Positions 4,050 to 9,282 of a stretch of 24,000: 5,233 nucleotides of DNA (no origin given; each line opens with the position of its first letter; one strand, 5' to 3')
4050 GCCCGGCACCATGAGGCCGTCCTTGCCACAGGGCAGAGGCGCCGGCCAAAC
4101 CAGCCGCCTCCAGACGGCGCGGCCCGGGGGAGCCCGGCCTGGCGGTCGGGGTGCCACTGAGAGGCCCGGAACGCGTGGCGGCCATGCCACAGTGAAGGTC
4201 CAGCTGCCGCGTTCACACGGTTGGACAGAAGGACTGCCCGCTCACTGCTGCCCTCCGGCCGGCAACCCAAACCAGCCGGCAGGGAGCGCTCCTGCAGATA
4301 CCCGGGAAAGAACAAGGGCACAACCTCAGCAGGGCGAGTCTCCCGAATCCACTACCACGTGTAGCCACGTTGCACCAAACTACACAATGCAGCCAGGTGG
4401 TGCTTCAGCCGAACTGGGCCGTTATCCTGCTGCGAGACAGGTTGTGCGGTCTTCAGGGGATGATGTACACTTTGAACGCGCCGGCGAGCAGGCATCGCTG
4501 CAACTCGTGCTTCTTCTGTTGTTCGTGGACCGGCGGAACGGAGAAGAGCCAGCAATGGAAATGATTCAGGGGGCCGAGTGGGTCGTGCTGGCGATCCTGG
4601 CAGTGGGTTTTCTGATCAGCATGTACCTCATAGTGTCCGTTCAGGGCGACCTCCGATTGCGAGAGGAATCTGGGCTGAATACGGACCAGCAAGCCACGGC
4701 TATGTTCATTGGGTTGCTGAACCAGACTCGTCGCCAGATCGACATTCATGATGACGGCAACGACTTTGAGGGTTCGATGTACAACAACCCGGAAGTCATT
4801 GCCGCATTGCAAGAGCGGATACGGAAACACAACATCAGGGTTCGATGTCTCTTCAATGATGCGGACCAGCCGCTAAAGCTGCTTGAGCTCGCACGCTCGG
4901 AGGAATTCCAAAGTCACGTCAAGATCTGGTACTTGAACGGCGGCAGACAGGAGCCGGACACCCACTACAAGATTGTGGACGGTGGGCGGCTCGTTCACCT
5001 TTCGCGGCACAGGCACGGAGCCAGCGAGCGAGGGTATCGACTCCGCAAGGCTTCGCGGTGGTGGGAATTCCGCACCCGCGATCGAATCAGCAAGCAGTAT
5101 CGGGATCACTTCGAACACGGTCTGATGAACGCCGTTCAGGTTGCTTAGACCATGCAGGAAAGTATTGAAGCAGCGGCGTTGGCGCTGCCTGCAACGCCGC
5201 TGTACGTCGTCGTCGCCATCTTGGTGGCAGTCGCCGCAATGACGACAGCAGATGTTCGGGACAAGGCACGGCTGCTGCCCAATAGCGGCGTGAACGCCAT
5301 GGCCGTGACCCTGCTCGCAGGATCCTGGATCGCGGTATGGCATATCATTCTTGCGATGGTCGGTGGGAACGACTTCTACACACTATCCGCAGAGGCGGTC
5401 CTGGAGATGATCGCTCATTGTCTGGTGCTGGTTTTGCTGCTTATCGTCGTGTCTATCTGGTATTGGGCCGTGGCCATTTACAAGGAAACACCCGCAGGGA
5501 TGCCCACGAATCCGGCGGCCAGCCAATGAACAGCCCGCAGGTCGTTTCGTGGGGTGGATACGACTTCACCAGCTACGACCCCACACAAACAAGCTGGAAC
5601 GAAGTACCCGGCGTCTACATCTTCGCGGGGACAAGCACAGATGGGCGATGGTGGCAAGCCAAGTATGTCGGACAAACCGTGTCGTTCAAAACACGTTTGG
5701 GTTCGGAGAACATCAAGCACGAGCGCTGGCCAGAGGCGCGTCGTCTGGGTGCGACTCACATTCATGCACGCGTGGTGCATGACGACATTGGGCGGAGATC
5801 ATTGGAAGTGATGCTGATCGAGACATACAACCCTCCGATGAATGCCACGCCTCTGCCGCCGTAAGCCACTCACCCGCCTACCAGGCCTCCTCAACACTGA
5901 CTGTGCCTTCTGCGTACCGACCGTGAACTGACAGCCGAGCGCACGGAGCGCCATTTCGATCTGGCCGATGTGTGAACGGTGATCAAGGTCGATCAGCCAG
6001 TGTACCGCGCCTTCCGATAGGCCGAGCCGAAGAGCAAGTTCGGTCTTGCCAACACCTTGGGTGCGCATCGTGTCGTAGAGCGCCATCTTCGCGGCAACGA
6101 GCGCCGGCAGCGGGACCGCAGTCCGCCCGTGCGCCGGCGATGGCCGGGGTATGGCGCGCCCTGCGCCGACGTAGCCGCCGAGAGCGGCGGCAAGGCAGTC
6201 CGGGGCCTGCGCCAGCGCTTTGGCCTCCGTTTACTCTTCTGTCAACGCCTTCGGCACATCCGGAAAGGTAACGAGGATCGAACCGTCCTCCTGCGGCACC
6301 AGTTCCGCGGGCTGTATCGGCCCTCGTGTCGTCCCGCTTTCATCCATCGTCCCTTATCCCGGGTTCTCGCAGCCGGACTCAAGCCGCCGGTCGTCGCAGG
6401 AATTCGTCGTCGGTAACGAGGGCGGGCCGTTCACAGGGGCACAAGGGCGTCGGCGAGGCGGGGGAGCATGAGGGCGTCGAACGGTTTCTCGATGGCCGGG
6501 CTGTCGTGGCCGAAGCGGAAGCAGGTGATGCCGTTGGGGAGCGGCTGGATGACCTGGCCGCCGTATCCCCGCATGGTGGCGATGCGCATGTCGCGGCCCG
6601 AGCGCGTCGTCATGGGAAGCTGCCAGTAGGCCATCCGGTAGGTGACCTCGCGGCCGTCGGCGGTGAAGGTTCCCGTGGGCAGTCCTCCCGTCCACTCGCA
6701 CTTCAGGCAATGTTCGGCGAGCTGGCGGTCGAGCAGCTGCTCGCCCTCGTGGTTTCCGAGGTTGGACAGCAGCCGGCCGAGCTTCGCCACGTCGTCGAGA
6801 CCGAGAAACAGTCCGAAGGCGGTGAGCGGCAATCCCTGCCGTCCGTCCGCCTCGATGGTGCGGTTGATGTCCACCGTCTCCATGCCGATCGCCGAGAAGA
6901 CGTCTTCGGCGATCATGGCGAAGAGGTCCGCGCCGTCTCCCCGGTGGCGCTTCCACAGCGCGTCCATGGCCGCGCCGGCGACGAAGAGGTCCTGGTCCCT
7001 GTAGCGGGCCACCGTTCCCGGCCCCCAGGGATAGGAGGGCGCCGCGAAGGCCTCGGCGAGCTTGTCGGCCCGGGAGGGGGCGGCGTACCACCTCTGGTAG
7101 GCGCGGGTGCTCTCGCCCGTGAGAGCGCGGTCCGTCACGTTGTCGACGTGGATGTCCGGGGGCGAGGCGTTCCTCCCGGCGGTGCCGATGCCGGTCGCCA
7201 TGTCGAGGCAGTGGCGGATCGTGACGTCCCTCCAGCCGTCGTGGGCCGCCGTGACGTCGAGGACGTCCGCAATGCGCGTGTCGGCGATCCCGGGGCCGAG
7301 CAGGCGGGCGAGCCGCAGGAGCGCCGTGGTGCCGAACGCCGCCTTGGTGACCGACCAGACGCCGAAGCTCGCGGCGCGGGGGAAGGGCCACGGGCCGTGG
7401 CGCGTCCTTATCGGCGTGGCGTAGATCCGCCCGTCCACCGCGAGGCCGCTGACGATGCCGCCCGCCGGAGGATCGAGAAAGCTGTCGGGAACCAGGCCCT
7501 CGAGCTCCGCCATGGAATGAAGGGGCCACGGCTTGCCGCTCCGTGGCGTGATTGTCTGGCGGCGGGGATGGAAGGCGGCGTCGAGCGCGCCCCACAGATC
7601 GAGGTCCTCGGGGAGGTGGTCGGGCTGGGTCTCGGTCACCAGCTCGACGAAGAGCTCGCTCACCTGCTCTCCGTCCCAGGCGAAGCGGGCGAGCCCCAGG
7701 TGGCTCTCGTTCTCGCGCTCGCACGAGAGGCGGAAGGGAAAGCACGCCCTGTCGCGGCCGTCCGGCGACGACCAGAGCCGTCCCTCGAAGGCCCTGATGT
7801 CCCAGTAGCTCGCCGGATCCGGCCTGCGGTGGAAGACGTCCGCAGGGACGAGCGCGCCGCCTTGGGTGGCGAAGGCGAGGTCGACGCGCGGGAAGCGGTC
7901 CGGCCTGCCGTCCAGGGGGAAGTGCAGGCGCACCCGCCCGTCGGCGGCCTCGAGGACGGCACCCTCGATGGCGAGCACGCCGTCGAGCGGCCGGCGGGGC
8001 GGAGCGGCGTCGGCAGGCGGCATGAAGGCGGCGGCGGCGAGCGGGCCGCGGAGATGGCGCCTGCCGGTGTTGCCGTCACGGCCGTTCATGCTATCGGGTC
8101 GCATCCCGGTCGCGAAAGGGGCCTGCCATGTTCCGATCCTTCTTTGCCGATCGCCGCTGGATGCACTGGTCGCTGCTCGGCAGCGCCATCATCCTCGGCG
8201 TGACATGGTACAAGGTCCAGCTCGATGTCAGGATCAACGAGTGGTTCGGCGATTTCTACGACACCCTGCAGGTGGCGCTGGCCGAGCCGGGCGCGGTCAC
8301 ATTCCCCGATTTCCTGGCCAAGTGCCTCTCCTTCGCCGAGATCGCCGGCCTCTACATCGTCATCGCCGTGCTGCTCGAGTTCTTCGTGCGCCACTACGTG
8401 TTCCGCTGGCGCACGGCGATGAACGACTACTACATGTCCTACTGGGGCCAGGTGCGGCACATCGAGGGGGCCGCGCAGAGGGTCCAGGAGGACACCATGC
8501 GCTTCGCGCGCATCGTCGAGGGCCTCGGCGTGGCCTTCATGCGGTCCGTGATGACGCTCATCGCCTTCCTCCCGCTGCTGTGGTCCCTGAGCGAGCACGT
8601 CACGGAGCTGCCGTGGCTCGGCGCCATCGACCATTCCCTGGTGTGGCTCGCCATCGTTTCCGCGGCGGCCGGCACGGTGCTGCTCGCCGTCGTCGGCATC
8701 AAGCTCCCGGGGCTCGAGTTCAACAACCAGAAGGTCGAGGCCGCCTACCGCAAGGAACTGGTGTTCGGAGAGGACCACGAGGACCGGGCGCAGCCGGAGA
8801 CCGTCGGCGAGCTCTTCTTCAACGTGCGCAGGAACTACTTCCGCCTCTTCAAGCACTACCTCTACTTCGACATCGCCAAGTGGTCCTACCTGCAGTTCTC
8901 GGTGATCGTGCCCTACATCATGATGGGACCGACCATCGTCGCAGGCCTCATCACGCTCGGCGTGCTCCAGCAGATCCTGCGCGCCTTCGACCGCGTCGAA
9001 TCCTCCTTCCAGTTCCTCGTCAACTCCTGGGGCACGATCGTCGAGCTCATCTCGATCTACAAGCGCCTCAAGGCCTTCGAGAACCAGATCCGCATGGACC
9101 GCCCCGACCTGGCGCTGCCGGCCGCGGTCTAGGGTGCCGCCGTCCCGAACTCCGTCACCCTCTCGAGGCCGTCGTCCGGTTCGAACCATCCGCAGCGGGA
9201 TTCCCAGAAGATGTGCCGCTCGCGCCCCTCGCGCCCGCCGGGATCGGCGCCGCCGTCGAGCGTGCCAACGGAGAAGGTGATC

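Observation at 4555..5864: Low-GC three-gene cassette: TM-anchored PLD-like protein + 3-TM protein + minimal GIY-YIG nuclease (candidate undescribed defence/toxin module)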

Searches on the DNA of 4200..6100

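Call 53: search_rna_families(source=window, start=4200, end=6100, threshold=evalue, max_evalue=1)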
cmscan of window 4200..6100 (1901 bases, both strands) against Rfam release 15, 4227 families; matches with E-value up to 1: 1.
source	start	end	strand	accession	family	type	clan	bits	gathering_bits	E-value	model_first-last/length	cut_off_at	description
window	4226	4295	-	RF01804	Lambda_thermo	Cis-reg; thermoregulator;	-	17.6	50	0.99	1-59/59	no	Lambda phage CIII thermoregulator element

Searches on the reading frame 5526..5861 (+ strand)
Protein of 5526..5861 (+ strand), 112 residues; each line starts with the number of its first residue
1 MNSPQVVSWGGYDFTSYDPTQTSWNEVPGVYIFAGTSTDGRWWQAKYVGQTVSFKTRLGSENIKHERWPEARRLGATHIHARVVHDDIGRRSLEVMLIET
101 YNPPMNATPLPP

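Call 4: search_protein_families(library=pfam, proteins=[window:5526-5861:+], max_evalue=1)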
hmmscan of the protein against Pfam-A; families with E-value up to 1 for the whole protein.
seq(112 aa): 0 families

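Call 5: search_protein_families(library=padloc, proteins=[window:5526-5861:+], max_evalue=1)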
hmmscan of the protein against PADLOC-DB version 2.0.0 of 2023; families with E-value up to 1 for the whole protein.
seq(112 aa): 3 families
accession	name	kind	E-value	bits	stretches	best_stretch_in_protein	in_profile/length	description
PDLC04921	PDC-S14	-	1.3e-05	22.7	1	22-71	44-92/280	-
PDLC04925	PDC-S14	-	0.00037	17.6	1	27-71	62-105/301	-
PDLC04923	PDC-S14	-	0.00076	16.6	1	28-71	71-114/320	-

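Call 7: search_protein_families(library=ncbifam, proteins=[window:5526-5861:+], max_evalue=1)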
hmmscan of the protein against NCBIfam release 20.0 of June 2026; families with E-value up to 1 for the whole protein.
seq(112 aa): 3 families
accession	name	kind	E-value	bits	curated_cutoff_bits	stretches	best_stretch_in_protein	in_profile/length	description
NF007833.0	PRK10545.1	equivalog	0.0063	15.7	367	1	26-106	33-107/289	excinuclease Cho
NF001824.0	PRK00558.1-5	equivalog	0.01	14.2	451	1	13-106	3-94/652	excinuclease ABC subunit UvrC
NF005907.0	PRK07883.1-5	equivalog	0.14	10.5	454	1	26-106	229-306/584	DEDD exonuclease domain-containing protein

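Call 8: search_protein_families(library=phrogs, proteins=[window:5526-5861:+], max_evalue=1)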
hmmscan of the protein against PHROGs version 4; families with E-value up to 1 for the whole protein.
seq(112 aa): 1 family
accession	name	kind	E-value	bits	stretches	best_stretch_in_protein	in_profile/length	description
phrog_38066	-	unknown function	0.089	13.6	1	14-68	68-121/150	-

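Call 19: find_homologous_proteins(query=window:5526-5861:+)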
Query seq(112 aa) (112 aa): 37 proteins with E <= 0.001 among 40 candidates.
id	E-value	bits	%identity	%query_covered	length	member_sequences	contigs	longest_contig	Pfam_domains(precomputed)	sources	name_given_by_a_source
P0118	3.3e-73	261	100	100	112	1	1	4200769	-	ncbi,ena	-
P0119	2.3e-55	203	82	96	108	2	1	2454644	-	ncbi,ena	-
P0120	2.5e-55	203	81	96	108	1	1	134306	-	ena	-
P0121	1.4e-53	198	80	95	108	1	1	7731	-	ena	-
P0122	6.5e-53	196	73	96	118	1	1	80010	-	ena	-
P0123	1.4e-52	194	77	96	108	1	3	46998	-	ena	-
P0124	7.7e-52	192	76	96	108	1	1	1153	-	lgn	-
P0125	7.9e-52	192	77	96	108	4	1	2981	-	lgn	-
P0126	1.3e-51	191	74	96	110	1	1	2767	-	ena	-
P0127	1.5e-51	191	77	96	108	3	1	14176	-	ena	-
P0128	2.4e-51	191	76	96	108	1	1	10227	-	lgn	-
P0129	4.2e-51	190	76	96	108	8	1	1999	-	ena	-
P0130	5.8e-51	189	74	96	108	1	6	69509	-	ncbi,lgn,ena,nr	ncbi:MAG: hypothetical protein OXI11_01130 [Gammaproteobacteria bacterium]|nr:hypothetical protein [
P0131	1.3e-50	188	75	96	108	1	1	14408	-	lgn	-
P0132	6.3e-50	186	73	96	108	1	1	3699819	-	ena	-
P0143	1.8e-37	146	62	96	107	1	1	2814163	-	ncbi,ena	-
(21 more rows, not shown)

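Call 20: find_encoding_contigs(protein=P0118, flank=10000, max_places=3)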
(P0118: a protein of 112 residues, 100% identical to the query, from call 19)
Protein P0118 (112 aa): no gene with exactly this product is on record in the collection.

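Call 21: list_cluster_members(proteins=[P0118, P0002, P0022, P0050, P0143])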
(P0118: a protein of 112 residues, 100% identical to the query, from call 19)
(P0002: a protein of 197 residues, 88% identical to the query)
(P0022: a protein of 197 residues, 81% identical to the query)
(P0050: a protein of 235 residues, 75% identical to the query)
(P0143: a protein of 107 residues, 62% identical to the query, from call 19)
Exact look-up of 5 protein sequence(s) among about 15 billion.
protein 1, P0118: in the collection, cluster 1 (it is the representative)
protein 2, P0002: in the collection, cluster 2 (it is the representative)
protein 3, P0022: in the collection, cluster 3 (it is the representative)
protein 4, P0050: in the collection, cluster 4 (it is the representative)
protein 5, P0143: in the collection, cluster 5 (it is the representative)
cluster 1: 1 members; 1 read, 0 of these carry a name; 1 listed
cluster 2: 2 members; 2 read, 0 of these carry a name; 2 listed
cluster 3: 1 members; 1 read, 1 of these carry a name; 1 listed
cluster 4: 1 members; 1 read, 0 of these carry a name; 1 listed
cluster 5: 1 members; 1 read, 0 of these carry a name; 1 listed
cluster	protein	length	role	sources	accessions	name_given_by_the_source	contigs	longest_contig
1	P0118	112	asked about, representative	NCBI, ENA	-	-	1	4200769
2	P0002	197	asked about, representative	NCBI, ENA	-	-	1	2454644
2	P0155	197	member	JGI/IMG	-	-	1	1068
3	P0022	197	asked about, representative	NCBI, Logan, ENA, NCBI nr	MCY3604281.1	MAG: hypothetical protein OXH45_00845 [Gammaproteobacteria bacterium] | hypothetical protein [Gammaproteobacteria bacterium]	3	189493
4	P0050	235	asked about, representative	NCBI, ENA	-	-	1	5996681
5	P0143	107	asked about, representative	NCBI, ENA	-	-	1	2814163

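Call 35: search_solved_structures(query=A3, max_evalue=10, show_alignments=3)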
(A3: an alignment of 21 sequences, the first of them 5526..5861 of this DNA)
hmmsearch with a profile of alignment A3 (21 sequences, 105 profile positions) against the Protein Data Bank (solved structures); distinct sequences matched with E-value up to 10: 8.
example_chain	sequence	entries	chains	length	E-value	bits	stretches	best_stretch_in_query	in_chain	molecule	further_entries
1ycz_A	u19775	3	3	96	1.8e-05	27.8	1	25-103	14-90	UvrABC system protein C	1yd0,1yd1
1yd3_A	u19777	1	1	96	2.3e-05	27.4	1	25-103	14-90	UvrABC system protein C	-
1yd2_A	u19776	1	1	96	0.00012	25.1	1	26-103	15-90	UvrABC system protein C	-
1yd4_A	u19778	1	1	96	0.00013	25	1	25-103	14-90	UvrABC system protein C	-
1yd5_A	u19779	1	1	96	0.00015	24.8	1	25-100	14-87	UvrABC system protein C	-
1yd6_A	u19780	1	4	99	0.053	16.6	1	41-103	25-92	UvrC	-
5hjl_A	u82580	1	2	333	0.61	13.2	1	10-60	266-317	Tagatose 1,6-diphosphate aldolase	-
1zjc_A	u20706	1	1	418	1.6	11.9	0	18-68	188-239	aminopeptidase ampS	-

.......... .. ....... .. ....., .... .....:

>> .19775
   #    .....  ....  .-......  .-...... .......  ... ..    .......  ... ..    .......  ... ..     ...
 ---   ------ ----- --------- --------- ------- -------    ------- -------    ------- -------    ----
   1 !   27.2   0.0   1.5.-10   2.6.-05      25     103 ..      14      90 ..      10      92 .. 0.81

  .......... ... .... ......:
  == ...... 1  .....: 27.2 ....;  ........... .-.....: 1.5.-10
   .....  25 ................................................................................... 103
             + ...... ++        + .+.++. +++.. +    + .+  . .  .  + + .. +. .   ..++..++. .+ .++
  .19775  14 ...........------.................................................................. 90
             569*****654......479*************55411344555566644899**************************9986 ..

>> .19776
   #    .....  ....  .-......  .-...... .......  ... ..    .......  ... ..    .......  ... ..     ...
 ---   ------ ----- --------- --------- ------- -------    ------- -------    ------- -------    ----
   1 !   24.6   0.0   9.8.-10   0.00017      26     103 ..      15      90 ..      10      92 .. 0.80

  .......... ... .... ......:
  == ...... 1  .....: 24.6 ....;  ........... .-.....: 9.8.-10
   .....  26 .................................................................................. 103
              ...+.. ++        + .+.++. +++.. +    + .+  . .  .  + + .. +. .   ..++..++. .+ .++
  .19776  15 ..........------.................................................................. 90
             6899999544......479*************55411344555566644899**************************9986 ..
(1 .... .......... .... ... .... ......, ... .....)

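Call 42: predict_structure(alignment_id=A3)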
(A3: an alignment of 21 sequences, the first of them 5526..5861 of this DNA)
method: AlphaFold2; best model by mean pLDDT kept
length: 112 residues; sequences in the alignment: 21
mean_pLDDT: 88.0   pTM: 0.82
mean pLDDT of the five models: 88.0, 86.7, 85.6, 85.2, 81.5
residues with pLDDT >= 90: 75; 70-90: 23; 50-70: 11; < 50: 3
segments of 3 or more residues with pLDDT < 50: none
pLDDT, mean of each block of 10 residues (from residue 1): 79 93 89 92 94 88 72 93 97 97 82 47
secondary structure, 60 per line:
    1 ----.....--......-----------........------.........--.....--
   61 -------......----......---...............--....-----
elements in order: E5-9 E12-17 E29-36 E43-51 H54-58 H68-73 E78-83 H87-101 H104-107

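Call 45: fold_search(model_id=the predicted structure, library=pdb)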
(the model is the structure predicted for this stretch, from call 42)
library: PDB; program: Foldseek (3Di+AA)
matches with E <= 10: 168; with E <= 0.001: 3
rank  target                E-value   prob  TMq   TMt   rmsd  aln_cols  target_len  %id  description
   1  1yd3                  6.9e-04  1.00  0.57  0.70   3.2        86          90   29  Crystal structure of the GIY-YIG N-terminal endonuclease domain of UvrC from Thermotoga maritima: Point mutant Y43F boun (released 2005-03-01)
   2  1yd2                  8.6e-04  1.00  0.57  0.70   3.2        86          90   28  Crystal structure of the GIY-YIG N-terminal endonuclease domain of UvrC from Thermotoga maritima: Point mutant Y19F boun (released 2005-03-01)
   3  1yd6_C                8.6e-04  1.00  0.53  0.62   3.7        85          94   24  Crystal structure of the GIY-YIG N-terminal endonuclease domain of UvrC from Bacillus caldotenax (released 2005-03-01)
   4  1yd5                  1.1e-03  1.00  0.56  0.68   2.8        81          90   28  Crystal structure of the GIY-YIG N-terminal endonuclease domain of UvrC from Thermotoga maritima: Point mutant N88A boun (released 2005-03-01)
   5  1yd4                  1.1e-03  1.00  0.54  0.67   3.1        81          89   27  Crystal structure of the GIY-YIG N-terminal endonuclease domain of UvrC from Thermotoga maritima: Point mutant Y29F boun (released 2005-03-01)
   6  1ycz                  1.2e-03  1.00  0.56  0.69   2.8        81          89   28  Crystal structure of the GIY-YIG N-terminal endonuclease domain of UvrC from Thermotoga maritima (released 2005-03-01)
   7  1yd6_B                1.5e-03  1.00  0.53  0.66   3.6        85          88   24  Crystal structure of the GIY-YIG N-terminal endonuclease domain of UvrC from Bacillus caldotenax (released 2005-03-01)
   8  1yd6_A                1.7e-03  1.00  0.53  0.61   3.6        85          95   24  Crystal structure of the GIY-YIG N-terminal endonuclease domain of UvrC from Bacillus caldotenax (released 2005-03-01)
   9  1yd6_D                2.3e-03  1.00  0.53  0.61   3.6        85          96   24  Crystal structure of the GIY-YIG N-terminal endonuclease domain of UvrC from Bacillus caldotenax (released 2005-03-01)
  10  8xci_Z                1.2e+00  0.10  0.21  0.07  11.9        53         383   15  Open state of central tail fiber of bacteriophage lambda upon binding to LamB (released 2024-05-01)
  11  2i45_J                1.4e+00  0.09  0.25  0.29  12.2        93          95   10  Crystal structure of protein NMB1881 from Neisseria meningitidis (released 2006-09-19)
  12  6i56_B                1.5e+00  0.12  0.25  0.12   7.8        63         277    8  Crystal structure of PBSX exported protein XepA (released 2019-11-20)
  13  6i56_C                1.5e+00  0.12  0.25  0.12   7.8        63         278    8  Crystal structure of PBSX exported protein XepA (released 2019-11-20)
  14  7qlh_B                1.8e+00  0.06  0.16  0.11  12.8        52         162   19  Crystal structure of S-layer protein SlpA from Lactobacillus amylovorus, domain I (aa 48-213) (released 2022-12-28)
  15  1gr1                  1.8e+00  0.02  0.18  0.09  12.9       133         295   13  Structure of Ferredoxin-NADP+ Reductase with Glu 139 replaced by Lys (E139K) (released 2002-10-24)
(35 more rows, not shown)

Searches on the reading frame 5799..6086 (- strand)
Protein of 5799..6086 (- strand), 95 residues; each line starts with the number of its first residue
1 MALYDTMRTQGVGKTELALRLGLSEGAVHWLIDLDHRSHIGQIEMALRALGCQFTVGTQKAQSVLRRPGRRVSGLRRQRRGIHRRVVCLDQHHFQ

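Call 41: search_protein_families(library=pfam, proteins=[window:5799-6086:-], max_evalue=0.01)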
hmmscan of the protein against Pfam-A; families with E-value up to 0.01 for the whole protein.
window:5799-6086:- (95 aa): 0 families

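Call 100: search_protein_families(library=ncbifam, proteins=[window:5799-6086:-], max_evalue=0.01)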
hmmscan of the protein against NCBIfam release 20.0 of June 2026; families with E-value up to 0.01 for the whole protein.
window:5799-6086:- (95 aa): 0 families

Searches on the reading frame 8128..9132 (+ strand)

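Call 41: search_protein_families(library=pfam, proteins=[window:8128-9132:+], max_evalue=0.01)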
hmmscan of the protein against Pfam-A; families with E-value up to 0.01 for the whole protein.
window:8128-9132:+ (334 aa): 2 families
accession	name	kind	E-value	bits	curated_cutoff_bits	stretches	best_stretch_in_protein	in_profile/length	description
PF05992.17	SbmA_BacA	-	1.7e-149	498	24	1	8-321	1-314/315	SbmA/BacA-like family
PF06472.20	ABC_membrane_2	-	2.7e-14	53.7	24.4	1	4-270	4-268/269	ABC transporter transmembrane region 2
